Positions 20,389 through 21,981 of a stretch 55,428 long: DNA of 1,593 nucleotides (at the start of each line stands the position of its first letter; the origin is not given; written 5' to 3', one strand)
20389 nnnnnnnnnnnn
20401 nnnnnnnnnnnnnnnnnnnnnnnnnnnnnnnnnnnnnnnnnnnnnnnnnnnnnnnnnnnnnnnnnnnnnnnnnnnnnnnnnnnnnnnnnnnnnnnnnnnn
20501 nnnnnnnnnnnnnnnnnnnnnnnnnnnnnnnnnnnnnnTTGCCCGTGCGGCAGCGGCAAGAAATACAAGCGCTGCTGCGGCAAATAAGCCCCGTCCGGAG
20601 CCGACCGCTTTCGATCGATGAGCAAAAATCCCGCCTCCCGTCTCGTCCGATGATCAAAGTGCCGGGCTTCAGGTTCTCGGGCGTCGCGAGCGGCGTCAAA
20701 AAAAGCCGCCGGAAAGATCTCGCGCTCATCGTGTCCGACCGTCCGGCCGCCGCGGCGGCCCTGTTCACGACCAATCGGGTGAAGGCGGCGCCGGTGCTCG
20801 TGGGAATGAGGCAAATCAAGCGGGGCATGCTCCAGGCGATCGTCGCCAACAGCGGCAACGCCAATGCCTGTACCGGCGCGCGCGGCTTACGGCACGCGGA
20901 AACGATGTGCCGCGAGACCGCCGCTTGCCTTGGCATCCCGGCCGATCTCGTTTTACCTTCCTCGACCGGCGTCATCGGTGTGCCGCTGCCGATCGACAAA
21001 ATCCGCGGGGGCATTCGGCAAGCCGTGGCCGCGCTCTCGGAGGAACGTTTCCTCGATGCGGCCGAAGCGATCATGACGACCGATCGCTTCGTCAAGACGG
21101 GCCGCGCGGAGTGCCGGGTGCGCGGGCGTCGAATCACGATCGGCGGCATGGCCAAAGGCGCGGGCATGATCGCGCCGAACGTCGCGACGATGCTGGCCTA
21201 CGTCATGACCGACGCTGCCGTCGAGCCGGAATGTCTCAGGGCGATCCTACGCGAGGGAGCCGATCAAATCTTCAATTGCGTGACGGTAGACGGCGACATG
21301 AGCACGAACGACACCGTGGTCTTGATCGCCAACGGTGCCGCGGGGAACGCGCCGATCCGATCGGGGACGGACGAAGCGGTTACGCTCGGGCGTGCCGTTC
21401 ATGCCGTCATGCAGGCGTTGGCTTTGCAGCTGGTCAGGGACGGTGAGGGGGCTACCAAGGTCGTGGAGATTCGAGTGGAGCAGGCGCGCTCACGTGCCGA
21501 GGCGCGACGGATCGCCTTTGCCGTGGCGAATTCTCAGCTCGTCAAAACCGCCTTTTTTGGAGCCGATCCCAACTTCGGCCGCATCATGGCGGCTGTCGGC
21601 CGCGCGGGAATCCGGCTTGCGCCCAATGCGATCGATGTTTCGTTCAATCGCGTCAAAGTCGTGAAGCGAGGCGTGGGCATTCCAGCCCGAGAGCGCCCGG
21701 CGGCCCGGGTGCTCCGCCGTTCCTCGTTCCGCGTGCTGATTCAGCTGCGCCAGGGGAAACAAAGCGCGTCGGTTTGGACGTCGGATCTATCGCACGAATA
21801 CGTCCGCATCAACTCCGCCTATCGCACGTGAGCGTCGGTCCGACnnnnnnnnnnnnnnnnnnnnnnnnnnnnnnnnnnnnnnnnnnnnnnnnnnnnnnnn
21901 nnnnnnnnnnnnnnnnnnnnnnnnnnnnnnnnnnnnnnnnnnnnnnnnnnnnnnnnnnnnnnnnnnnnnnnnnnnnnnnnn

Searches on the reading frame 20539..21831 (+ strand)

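Call 64: search_protein_families(library=pfam, proteins=[window:20539-21831:+], max_evalue=0.0001)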
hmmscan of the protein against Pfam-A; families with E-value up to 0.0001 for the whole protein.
window:20539-21831:+ (430 aa): 1 family
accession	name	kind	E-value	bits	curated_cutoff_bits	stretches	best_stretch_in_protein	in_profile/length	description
PF01960.23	ArgJ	-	1e-147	492.2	32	1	46-430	2-377/377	ArgJ family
